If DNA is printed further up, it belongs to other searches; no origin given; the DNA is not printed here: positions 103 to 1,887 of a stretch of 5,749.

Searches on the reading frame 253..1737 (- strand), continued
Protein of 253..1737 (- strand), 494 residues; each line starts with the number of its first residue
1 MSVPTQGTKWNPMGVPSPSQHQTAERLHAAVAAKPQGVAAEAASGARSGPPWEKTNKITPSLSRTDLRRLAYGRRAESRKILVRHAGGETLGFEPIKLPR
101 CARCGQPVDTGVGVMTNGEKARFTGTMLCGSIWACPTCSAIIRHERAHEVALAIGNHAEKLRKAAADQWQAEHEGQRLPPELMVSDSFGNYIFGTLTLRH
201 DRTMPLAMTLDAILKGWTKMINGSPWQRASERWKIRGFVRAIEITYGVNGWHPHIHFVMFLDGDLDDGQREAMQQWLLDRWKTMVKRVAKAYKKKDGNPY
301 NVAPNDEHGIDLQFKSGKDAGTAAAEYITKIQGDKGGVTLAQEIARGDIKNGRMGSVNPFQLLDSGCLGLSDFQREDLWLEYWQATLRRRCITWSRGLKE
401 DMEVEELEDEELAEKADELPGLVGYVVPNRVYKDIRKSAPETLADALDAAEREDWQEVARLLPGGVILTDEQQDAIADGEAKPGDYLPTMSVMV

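Call 46: find_encoding_contigs(protein=P0016, flank=4000, max_places=2)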
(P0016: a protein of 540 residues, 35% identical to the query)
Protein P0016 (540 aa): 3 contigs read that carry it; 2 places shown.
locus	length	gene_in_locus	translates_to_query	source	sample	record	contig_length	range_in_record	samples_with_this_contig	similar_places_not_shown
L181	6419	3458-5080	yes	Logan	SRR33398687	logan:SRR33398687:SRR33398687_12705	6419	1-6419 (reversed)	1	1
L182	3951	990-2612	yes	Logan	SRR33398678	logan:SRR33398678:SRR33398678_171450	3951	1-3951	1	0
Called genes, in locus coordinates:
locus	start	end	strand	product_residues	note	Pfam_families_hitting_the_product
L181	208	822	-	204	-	-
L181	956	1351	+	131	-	-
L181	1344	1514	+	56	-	-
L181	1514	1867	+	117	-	-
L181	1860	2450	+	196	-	-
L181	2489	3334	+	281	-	-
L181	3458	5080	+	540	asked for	PF01446:Rep_1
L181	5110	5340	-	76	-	-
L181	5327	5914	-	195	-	PF01656:CbiA, PF07015:VirC1, PF13614:AAA_31 (weak)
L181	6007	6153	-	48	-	-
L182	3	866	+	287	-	?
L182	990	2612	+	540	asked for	PF01446:Rep_1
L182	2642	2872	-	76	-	-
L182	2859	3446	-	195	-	PF01656:CbiA, PF07015:VirC1, PF13614:AAA_31 (weak)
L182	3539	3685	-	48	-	-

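Call 86: search_protein_families(library=pfam, proteins=[L087:2248-2862:-, L087:982-2184:+, L087:25-546:+, L087:1875-2498:-], max_evalue=0.01)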
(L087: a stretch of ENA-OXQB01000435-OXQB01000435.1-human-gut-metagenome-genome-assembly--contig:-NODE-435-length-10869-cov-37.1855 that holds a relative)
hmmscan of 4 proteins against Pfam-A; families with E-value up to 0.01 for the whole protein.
L087:2248-2862:- (204 aa): 0 families

L087:982-2184:+ (400 aa): 2 families
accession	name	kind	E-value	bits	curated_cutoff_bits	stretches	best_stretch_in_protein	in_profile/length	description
PF03389.21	MobA_MobL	-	3.5e-62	210.6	26.7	1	18-254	2-224/224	MobA/MobL family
PF03432.20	Relaxase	-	0.0011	19.7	24.6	1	70-157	29-113/132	MobA/VirD2-like, nuclease domain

L087:25-546:+ (173 aa): 0 families

L087:1875-2498:- (207 aa): 1 family
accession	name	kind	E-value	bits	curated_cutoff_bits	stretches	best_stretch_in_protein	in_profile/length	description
PF17237.7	Emr1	-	0.0017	18.7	25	1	148-175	8-35/44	ERMES regulator 1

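Call 98: list_cluster_members(proteins=[P0001])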
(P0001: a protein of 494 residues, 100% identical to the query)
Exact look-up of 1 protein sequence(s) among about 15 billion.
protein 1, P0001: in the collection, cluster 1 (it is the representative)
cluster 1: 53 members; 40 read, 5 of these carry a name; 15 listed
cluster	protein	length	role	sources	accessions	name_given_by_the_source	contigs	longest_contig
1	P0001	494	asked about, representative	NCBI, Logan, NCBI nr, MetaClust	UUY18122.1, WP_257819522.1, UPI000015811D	protein rep (plasmid) [Bifidobacterium breve] | protein rep [Bifidobacterium breve] | status=active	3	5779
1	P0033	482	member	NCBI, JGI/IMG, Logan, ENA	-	hypothetical protein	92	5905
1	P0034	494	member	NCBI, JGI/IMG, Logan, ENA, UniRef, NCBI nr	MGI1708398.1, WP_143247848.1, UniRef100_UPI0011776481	protein rep [Bifidobacterium breve] | hypothetical protein | protein rep n=1 Tax=Bifidobacterium breve TaxID=1685 RepID=UPI0011776481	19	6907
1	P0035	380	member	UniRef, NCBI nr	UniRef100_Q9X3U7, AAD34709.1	Replication protein n=2 Tax=Bifidobacterium breve TaxID=1685 RepID=Q9X3U7_BIFBR | replication protein [Bifidobacterium breve]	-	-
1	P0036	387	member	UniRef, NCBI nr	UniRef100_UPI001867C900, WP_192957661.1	protein rep n=1 Tax=Bifidobacterium breve TaxID=1685 RepID=UPI001867C900 | protein rep [Bifidobacterium breve]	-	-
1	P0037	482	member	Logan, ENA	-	-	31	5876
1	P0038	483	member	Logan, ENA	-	-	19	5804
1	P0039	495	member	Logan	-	-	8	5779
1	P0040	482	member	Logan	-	-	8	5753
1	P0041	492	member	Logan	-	-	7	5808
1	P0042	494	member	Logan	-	-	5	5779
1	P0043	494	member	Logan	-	-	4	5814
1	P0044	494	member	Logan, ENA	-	-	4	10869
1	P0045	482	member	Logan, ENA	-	-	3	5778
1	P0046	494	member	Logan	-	-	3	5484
